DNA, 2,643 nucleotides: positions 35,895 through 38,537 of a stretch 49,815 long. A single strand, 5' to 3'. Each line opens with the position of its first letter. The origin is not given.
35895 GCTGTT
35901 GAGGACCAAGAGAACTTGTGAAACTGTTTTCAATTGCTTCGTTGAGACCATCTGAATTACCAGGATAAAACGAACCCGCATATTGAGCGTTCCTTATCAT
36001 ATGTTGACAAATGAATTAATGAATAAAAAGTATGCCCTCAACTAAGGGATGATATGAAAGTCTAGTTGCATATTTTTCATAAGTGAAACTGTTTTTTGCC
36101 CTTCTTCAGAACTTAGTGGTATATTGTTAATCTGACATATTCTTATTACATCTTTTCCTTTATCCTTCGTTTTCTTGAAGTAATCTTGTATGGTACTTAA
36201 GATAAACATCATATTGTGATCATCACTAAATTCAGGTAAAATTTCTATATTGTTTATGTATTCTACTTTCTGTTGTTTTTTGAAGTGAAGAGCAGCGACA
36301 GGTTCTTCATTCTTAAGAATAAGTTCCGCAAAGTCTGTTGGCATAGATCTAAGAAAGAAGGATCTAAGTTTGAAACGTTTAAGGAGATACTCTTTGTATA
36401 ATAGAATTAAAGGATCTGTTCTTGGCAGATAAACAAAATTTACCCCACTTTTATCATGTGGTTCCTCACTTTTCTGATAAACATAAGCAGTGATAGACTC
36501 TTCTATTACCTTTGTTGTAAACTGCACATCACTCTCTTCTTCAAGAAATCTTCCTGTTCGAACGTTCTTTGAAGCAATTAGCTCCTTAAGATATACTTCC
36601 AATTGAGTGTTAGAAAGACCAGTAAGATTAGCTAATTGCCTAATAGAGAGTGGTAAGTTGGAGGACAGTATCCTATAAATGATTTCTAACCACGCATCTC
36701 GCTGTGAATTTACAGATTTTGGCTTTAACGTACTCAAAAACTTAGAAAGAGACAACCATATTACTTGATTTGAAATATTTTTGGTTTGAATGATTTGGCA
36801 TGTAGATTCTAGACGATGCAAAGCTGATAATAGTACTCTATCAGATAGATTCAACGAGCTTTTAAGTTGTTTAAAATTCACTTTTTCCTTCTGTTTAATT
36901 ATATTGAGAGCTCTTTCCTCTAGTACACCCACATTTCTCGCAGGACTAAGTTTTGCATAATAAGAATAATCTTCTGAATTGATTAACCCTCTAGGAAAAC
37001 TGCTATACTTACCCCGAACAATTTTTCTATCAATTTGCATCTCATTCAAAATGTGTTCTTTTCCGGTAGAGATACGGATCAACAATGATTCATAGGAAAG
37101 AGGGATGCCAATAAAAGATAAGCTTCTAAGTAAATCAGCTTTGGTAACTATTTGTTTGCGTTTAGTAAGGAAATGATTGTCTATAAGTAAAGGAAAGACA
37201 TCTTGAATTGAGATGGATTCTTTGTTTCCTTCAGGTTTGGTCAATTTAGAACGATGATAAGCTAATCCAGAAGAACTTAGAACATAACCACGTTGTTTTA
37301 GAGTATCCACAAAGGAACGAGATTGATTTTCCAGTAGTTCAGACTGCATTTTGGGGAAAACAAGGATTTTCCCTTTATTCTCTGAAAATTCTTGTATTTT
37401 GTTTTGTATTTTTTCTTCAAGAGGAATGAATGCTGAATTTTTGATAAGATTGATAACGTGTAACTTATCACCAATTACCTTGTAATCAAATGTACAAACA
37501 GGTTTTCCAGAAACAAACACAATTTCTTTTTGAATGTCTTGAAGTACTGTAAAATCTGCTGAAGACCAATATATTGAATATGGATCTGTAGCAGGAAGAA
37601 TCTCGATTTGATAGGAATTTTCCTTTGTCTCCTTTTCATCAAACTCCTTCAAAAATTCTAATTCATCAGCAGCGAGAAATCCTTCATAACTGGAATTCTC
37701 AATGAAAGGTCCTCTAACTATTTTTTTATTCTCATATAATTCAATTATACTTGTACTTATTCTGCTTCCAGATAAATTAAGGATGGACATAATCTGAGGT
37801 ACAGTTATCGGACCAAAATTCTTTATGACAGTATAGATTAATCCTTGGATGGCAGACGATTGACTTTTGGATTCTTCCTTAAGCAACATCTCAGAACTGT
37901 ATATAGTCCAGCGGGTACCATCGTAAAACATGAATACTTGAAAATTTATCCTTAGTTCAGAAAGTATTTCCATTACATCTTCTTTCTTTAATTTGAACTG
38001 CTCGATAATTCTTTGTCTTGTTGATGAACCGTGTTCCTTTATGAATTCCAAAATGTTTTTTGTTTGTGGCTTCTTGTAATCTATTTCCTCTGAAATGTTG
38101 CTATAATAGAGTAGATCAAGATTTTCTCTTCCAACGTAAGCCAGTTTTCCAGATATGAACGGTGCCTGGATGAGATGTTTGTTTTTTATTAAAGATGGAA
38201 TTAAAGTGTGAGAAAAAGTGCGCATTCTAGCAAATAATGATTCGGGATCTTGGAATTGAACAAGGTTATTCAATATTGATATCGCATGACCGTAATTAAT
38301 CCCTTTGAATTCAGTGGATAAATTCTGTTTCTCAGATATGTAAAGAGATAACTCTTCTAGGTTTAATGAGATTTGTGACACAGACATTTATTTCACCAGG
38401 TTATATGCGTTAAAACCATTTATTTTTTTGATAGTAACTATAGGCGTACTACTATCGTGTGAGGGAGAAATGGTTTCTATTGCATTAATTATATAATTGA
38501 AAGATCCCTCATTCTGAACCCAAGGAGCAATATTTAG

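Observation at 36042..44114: Giant Lhr-type helicase fused to a winged-helix/YcaQ-AlkZ-like array, followed in frame by a second protein made of the same modules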

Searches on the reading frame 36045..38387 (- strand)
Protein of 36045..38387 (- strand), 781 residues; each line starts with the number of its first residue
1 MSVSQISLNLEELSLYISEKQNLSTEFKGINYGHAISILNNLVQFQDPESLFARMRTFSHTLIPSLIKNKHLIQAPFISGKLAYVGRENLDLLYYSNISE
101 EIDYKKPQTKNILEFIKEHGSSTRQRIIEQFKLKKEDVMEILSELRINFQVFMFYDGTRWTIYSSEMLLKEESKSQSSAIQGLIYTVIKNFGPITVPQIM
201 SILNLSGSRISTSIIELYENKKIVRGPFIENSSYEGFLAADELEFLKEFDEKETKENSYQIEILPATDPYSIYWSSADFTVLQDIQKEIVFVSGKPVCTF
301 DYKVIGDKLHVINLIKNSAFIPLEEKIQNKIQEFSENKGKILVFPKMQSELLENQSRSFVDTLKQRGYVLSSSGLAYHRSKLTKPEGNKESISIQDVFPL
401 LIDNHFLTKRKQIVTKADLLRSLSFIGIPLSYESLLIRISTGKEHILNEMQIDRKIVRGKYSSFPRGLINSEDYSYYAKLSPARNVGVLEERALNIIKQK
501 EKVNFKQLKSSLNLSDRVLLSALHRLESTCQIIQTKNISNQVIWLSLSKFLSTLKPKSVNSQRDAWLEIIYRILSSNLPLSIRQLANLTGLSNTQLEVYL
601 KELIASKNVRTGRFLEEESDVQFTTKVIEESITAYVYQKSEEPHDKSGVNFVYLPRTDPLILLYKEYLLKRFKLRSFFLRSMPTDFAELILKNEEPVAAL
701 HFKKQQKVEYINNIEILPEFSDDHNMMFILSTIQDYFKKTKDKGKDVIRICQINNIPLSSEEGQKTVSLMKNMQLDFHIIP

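Call 6: search_protein_families(library=pfam, proteins=[window:36045-38387:-], max_evalue=1)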
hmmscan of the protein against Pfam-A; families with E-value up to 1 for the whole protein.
window:36045-38387:- (781 aa): 14 families
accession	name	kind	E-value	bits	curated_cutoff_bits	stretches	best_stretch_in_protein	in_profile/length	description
PF12802.13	MarR_2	-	0.0015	19.1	27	0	188-217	14-44/61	MarR family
PF13412.12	HTH_24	-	0.0021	18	21.9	1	570-605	8-43/48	Winged helix-turn-helix DNA-binding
PF08221.17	HTH_9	-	0.0073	16.8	23.4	0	569-596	17-44/62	RNA polymerase III subunit RPC82 helix-turn-helix domain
PF20317.4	HTH_60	-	0.011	16.6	24.1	1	493-602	9-111/140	Helix-turn-helix domain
PF13601.12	HTH_34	-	0.019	15.5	27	1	494-541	6-53/80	Winged helix DNA-binding domain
PF08282.18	Hydrolase_3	-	0.029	14.6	20.9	1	115-200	58-146/255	haloacid dehalogenase-like hydrolase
PF01022.26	HTH_5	-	0.038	14.3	22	0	192-213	14-35/47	Bacterial regulatory protein, arsR family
PF12106.13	Colicin_E5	-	0.043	14.5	25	1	252-295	34-78/88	Colicin E5 ribonuclease domain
PF23234.1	WH4_Lhr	-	0.052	13.6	27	0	600-635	43-78/87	Large helicase-related protein, winged-helix domain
PF01399.33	PCI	-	0.066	13.9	22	1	563-610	23-70/84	PCI domain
PF23526.1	AprA_N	-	0.24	12.1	27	0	491-528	24-61/67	AprA N-terminal domain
PF10771.15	DUF2582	-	0.26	11.9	24.2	0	496-523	16-43/65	Winged helix-turn-helix domain (DUF2582)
PF08279.18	HTH_11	-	0.43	10.9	25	0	494-535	6-49/55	HTH domain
PF01047.28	MarR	-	0.48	10.8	24.6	0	492-527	7-42/59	MarR family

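Call 7: search_protein_families(library=ncbifam, proteins=[window:36045-38387:-], max_evalue=1)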
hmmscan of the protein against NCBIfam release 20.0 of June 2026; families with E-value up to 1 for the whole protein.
window:36045-38387:- (781 aa): 3 families
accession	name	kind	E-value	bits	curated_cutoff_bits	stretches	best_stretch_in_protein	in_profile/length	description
NF003210.0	PRK04172.1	equivalog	0.0054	15.6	350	1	107-257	6-151/496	phenylalanine--tRNA ligase subunit alpha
NF053610.1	Sso10a_fam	subfamily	0.042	13.9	60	1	567-611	4-49/64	Sso10a family chromatin protein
NF040939.2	trans_reg_lrs14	equivalog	0.087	12.9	90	0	187-224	30-67/103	Lrs14 family HTH-type transcriptional regulator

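Call 25: find_homologous_proteins(query=window:36045-38387:-, max_evalue=0.001)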
Query window:36045-38387:- (781 aa): 33 proteins with E <= 0.001 among 8000 candidates.
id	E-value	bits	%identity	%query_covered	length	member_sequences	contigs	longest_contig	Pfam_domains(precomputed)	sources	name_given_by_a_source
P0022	0.0e+0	1596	94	100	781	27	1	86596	-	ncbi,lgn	-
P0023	0.0e+0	1526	90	100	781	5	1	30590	-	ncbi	-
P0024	0.0e+0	1521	88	100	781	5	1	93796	-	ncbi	ncbi:MAG: hypothetical protein ACTSU7_14275 [Candidatus Heimdallarchaeaceae archaeon]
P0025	0.0e+0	1435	83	100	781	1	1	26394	-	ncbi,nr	ncbi:MAG: hypothetical protein KGD64_02435 [Candidatus Heimdallarchaeota archaeon]|nr:hypothetical p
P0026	0.0e+0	1238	71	100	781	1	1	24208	PF13412.13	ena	-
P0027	0.0e+0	1056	62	100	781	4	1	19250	-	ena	-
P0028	0.0e+0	1055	61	100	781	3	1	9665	-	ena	-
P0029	0.0e+0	1050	61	100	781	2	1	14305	-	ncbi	ncbi:MAG: hypothetical protein ACFFDS_02550 [Candidatus Thorarchaeota archaeon]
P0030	0.0e+0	1047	61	100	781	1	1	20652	-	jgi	jgi:DNA-binding transcriptional regulator GbsR (MarR family)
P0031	0.0e+0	1041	61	100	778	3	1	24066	PF13412.13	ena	-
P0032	0.0e+0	1021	60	100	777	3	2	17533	PF13412.13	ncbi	ncbi:MAG: hypothetical protein V3V41_05940 [Candidatus Heimdallarchaeota archaeon]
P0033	0.0e+0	1020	59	99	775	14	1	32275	PF08221.18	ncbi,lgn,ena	-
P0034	0.0e+0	1014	60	98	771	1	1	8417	PF08221.18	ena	-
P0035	1.0e-297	1008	58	100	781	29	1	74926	PF13412.13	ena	-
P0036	7.1e-297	1005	59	99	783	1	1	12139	-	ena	-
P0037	3.2e-294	996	58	100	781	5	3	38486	PF13412.13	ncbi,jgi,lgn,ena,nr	ncbi:MAG: hypothetical protein HeimAB125_07400 [Candidatus Heimdallarchaeota archaeon AB_125]|nr:MAG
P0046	3.2e-259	880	51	100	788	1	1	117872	PF13412.13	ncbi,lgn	-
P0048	8.4e-247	839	51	99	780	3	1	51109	PF01399.34,PF06224.19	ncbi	ncbi:MAG: hypothetical protein ACTSQE_05115 [Candidatus Heimdallarchaeaceae archaeon]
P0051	2.4e-206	706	45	99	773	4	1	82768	PF24741.2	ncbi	ncbi:MAG: hypothetical protein ACTSUF_12200 [Candidatus Heimdallarchaeaceae archaeon]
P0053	1.9e-197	676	43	99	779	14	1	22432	-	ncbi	ncbi:MAG: hypothetical protein ACTSXD_06190 [Candidatus Heimdallarchaeaceae archaeon]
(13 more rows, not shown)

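Call 26: find_encoding_contigs(protein=P0053, flank=8000, max_places=1)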
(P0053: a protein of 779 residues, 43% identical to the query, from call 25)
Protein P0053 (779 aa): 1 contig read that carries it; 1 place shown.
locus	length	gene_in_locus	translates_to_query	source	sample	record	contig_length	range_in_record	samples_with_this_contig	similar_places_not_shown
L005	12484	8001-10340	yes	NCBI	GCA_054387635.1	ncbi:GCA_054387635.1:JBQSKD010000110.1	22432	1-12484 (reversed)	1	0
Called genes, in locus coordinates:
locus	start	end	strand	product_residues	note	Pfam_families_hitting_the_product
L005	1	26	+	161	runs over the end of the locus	PF00583:Acetyltransf_1, PF13673:Acetyltransf_10, PF13508:Acetyltransf_7, PF08445:FR47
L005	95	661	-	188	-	PF00025:Arf, PF00009:GTP_EFTU (faint), PF09439:SRPRB, PF00071:Ras, PF08477:Roc, PF00503:G-alpha (weak)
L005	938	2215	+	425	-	PF01472:PUA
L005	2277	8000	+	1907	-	PF00270:DEAD, PF04851:ResIII, PF00271:Helicase_C, PF19306:WHD_Lhr, PF08221:HTH_9 (faint), PF08494:DEAD_assoc, PF06224:AlkZ-like, PF01047:MarR (faint)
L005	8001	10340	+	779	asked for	-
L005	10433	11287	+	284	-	PF01875:Memo, PF02900:LigB (weak)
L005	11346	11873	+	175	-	PF00025:Arf, PF00071:Ras, PF04670:Gtr1_RagA (weak), PF08477:Roc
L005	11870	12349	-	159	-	PF09895:DUF2122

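Call 27: find_encoding_contigs(protein=P0051, flank=8000, max_places=1)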
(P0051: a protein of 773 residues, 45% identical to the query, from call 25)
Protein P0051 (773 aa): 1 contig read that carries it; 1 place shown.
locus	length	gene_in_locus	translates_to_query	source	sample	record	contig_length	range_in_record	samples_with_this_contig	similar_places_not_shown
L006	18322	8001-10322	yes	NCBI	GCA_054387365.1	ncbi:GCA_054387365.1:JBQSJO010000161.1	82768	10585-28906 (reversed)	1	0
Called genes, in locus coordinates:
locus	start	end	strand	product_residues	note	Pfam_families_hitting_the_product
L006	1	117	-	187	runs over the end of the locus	PF00025:Arf, PF00009:GTP_EFTU (faint), PF09439:SRPRB (weak), PF00071:Ras, PF08477:Roc, PF00503:G-alpha (weak)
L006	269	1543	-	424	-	PF01472:PUA, PF01189:Methyltr_RsmB-F (weak)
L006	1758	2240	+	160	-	PF12746:GNAT_acetyltran (weak), PF13420:Acetyltransf_4 (faint), PF13527:Acetyltransf_9, PF00583:Acetyltransf_1, PF13673:Acetyltransf_10, PF13508:Acetyltransf_7, PF08445:FR47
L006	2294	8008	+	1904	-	PF00270:DEAD, PF04851:ResIII (weak), PF00271:Helicase_C, PF19306:WHD_Lhr, PF08494:DEAD_assoc, PF06224:AlkZ-like (faint), PF01978:TrmB (faint), PF08221:HTH_9 (faint), +2 more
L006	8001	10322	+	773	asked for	PF24741:AlkZ-rel (faint)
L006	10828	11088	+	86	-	-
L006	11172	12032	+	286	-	PF01875:Memo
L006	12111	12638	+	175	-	PF00009:GTP_EFTU (weak), PF00025:Arf, PF00071:Ras, PF04670:Gtr1_RagA (weak), PF08477:Roc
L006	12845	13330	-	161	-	PF09895:DUF2122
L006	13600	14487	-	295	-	PF04055:Radical_SAM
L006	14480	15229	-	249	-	PF08713:DNA_alkylation, PF13646:HEAT_2 (faint)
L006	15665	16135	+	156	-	PF01467:CTP_transf_like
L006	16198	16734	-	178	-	PF00025:Arf, PF00071:Ras, PF04670:Gtr1_RagA (weak), PF08477:Roc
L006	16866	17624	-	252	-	-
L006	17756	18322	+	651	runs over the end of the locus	PF02934:GatB_N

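Call 28: find_encoding_contigs(protein=P0037, flank=8000, max_places=1)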
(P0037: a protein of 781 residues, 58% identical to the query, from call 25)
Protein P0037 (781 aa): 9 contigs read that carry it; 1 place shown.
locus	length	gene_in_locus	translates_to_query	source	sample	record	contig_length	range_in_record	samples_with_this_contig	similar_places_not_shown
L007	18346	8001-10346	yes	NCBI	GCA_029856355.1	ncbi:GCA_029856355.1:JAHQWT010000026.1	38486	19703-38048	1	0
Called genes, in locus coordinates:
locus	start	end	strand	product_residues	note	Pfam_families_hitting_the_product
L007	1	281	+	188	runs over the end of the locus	PF00025:Arf, PF00503:G-alpha (faint), PF09439:SRPRB (weak), PF00071:Ras, PF08477:Roc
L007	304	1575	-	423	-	PF01472:PUA (weak)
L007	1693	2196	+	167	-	PF13420:Acetyltransf_4 (weak), PF13527:Acetyltransf_9 (weak), PF00583:Acetyltransf_1, PF13673:Acetyltransf_10, PF13508:Acetyltransf_7, PF08445:FR47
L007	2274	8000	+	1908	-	PF00270:DEAD, PF04851:ResIII (weak), PF00271:Helicase_C, PF19306:WHD_Lhr, PF08494:DEAD_assoc, PF06224:AlkZ-like (weak), PF23236:WHD_2nd_Lhr (faint), PF24741:AlkZ-rel (faint), +1 more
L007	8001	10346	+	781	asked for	PF13412:HTH_24 (faint)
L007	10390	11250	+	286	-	PF01875:Memo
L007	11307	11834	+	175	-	PF00009:GTP_EFTU (faint), PF00025:Arf, PF00071:Ras, PF01926:MMR_HSR1 (faint), PF04670:Gtr1_RagA, PF08477:Roc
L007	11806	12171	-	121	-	-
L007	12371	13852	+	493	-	PF13620:CarboxypepD_reg (faint)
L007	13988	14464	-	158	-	PF09895:DUF2122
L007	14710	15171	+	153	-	PF01467:CTP_transf_like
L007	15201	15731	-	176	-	PF00025:Arf, PF00071:Ras, PF04670:Gtr1_RagA, PF08477:Roc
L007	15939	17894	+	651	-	PF02934:GatB_N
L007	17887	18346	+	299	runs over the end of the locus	?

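Call 29: find_encoding_contigs(protein=P0046, flank=8000, max_places=1)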
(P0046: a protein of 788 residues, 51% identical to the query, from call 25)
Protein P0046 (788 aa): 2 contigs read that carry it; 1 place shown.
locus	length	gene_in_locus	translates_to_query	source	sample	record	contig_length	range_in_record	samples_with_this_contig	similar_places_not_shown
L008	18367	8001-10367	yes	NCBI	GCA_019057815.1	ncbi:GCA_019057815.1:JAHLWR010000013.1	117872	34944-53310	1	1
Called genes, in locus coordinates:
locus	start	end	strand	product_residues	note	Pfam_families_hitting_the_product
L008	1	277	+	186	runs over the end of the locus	PF00025:Arf, PF09439:SRPRB (weak), PF00071:Ras, PF08477:Roc, PF00503:G-alpha (weak)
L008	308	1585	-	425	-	PF22458:RsmF-B_ferredox (faint), PF01472:PUA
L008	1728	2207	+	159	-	PF13420:Acetyltransf_4 (weak), PF13527:Acetyltransf_9, PF00583:Acetyltransf_1, PF13673:Acetyltransf_10, PF13508:Acetyltransf_7, PF08445:FR47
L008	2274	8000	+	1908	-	PF00270:DEAD, PF04851:ResIII, PF00271:Helicase_C, PF19306:WHD_Lhr, PF08221:HTH_9 (faint), PF08494:DEAD_assoc, PF06224:AlkZ-like (faint)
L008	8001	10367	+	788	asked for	PF13412:HTH_24 (faint)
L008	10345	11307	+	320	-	PF01875:Memo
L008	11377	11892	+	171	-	PF00025:Arf, PF00071:Ras, PF01926:MMR_HSR1 (weak), PF04670:Gtr1_RagA (weak), PF08477:Roc, PF00009:GTP_EFTU (weak)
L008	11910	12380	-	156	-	PF09895:DUF2122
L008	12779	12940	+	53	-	-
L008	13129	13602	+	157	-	PF01467:CTP_transf_like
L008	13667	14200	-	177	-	PF00025:Arf, PF00071:Ras, PF08477:Roc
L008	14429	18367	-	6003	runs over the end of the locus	-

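Call 32: search_solved_structures(query=A1, max_evalue=10, show_alignments=2)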
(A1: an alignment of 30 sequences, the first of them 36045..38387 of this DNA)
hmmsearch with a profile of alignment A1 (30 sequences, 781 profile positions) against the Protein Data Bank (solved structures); distinct sequences matched with E-value up to 10: 4.
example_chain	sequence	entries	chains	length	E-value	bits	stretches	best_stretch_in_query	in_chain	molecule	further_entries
5j6x_A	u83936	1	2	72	0.12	13.6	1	110-158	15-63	Z-DNA binding protein kinase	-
4lb5_A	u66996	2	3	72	0.13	13.6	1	111-158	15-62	Protein kinase containing Z-DNA binding domains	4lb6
2rvc_A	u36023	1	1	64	0.5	11.7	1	107-152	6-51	Interferon-inducible and double-stranded-dependent eIF-2kinase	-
4kmf_A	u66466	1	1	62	0.52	11.6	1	107-152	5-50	Interferon-inducible and double-stranded-dependent eIF-2kinase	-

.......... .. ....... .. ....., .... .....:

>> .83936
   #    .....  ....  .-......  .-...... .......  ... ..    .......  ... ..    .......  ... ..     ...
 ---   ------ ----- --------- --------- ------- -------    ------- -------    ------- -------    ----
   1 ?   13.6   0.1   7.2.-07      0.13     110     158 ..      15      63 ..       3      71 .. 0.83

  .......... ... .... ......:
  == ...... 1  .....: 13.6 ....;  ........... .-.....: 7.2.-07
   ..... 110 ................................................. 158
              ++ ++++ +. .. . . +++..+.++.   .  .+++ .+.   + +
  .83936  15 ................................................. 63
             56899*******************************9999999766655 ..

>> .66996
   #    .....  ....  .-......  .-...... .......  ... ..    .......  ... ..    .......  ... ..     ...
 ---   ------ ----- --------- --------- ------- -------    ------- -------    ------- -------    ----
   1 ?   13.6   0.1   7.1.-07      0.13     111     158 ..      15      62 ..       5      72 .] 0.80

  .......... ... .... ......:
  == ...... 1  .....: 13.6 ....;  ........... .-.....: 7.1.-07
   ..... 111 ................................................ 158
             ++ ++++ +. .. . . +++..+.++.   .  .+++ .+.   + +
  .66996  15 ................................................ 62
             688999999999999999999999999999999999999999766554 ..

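Call 42: predict_structure(alignment_id=A1)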
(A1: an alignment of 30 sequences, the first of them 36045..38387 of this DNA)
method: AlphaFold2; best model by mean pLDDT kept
length: 781 residues; sequences in the alignment: 30
mean_pLDDT: 83.7   pTM: 0.52
mean pLDDT of the five models: 83.7, 82.8, 82.8, 73.3, 66.5
residues with pLDDT >= 90: 298; 70-90: 389; 50-70: 55; < 50: 39
segments of 3 or more residues with pLDDT < 50: 375-389, 643-647, 675-685
pLDDT, mean of each block of 10 residues (from residue 1): 75 90 66 80 87 77 85 79 87 87 87 92 92 92 89 84 86 85 94 94 87 91 91 90 87 64 93 91 89 93 89 89 89 87 67 57 58 47 36 84 90 94 92 93 91 90 87 92 81 93 91 90 89 89 91 84 94 95 91 91 87 82 90 81 57 90 85 48 61 87 80 85 86 89 75 87 85 79 64
secondary structure, 60 per line:
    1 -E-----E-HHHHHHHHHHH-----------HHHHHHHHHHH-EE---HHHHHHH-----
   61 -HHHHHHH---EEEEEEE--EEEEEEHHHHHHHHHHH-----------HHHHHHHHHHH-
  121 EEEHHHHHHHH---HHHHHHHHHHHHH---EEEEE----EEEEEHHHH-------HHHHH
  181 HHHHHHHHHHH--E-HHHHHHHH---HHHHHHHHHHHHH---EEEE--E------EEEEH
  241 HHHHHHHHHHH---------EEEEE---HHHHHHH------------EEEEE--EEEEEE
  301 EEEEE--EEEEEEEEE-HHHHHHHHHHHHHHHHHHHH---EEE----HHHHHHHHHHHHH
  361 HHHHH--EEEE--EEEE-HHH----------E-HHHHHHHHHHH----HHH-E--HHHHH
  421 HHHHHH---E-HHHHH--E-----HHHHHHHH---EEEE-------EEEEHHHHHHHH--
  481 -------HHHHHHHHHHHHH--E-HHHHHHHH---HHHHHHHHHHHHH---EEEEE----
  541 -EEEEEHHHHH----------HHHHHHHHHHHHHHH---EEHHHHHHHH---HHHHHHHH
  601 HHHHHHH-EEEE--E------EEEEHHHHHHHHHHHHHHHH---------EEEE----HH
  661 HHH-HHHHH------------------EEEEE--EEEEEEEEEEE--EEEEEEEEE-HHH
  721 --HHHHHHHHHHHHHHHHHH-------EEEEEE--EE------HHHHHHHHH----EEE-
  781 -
elements in order (helices of 4 or more, strands of 3 or more residues): H10-20 H32-42 H49-55 H62-68 E72-78 E81-86 H87-97 H109-119 E121-123 H124-131 H135-147 E151-155 E160-164 H165-168 H176-191 H196-203 H207-219 E223-226 E236-239 H240-251 E261-265 H269-275 E288-292 E295-305 E308-316 H318-337 E341-343 H348-365 E368-371 E374-377 H394-404 H416-426 H432-436 H445-452 E456-459 E467-470 H471-478 H488-500 H505-512 H516-528 E532-536 E542-546 H547-551 H562-576 H582-589 H593-607 E609-612 E622-625 H626-641 E651-654 H659-663 H665-669 E688-692 E695-705 E708-716 H723-740 E748-753 H764-772 E777-779

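Call 45: fold_search(model_id=the predicted structure, library=pdb)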
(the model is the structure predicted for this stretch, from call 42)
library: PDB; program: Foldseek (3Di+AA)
matches with E <= 10: 1417; with E <= 0.001: 14
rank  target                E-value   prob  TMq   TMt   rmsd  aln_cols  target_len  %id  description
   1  9zd6_A                2.4e-11  1.00  0.36  0.67   5.1       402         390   11  Bacterial interstrand DNA crosslink glycosylase AlkX/YcaQ bound to DNA (released 2026-01-14)
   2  5uuj                  4.2e-11  1.00  0.35  0.66   6.0       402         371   12  Streptomyces sahachiroi DNA glycosylase AlkZ (released 2017-04-12)
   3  9zd6_B                6.8e-11  1.00  0.35  0.68   5.3       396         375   10  Bacterial interstrand DNA crosslink glycosylase AlkX/YcaQ bound to DNA (released 2026-01-14)
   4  7lhl_C                1.3e-09  1.00  0.36  0.48  28.5       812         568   10  cryo-EM structure of Mycobacterium smegmatis Lhr helicase C-terminal domain (released 2021-04-07)
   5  7lhl_B                7.7e-09  1.00  0.36  0.47  29.4       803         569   10  cryo-EM structure of Mycobacterium smegmatis Lhr helicase C-terminal domain (released 2021-04-07)
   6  7lhl_D                8.5e-09  1.00  0.35  0.45  29.4       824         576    9  cryo-EM structure of Mycobacterium smegmatis Lhr helicase C-terminal domain (released 2021-04-07)
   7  7lhl_A                6.9e-08  1.00  0.35  0.46  12.2       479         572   12  cryo-EM structure of Mycobacterium smegmatis Lhr helicase C-terminal domain (released 2021-04-07)
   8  9gc3_A                8.6e-05  0.87  0.08  0.11  36.6       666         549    8  yeast TFIIIC TauB subcomplex bound to a tRNA gene (released 2024-11-27)
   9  9gy4_E                1.0e-04  0.66  0.10  0.11  39.1       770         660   12  60S ribosomal subunit in complex with E3-UFM1 ligase and RQC machinery components NEMF and LTN1 (Composite map) (released 2025-05-14)
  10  7a6h_O                1.5e-04  0.94  0.10  0.15  29.5       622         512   11  Cryo-EM structure of human apo RNA Polymerase III (released 2021-02-03)
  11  7d58_O                2.8e-04  0.91  0.09  0.14  27.1       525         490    8  cryo-EM structure of human RNA polymerase III in elongating state (released 2021-02-17)
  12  8ohd_A                6.1e-04  0.41  0.09  0.10  47.2       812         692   11  60S ribosomal subunit bound to the E3-UFM1 complex - state 3 (native) (released 2024-02-21)
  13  7z1o_O                6.4e-04  0.69  0.10  0.12  31.2       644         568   11  Structure of yeast RNA Polymerase III PTC + NTPs (released 2022-08-31)
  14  7z1l_O                7.7e-04  0.66  0.10  0.12  31.5       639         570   11  Structure of yeast RNA Polymerase III Pre-Termination Complex (PTC) (released 2022-08-31)
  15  6f40_P                3.5e-03  0.98  0.08  0.24  24.4       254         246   16  RNA Polymerase III open complex (released 2018-01-17)
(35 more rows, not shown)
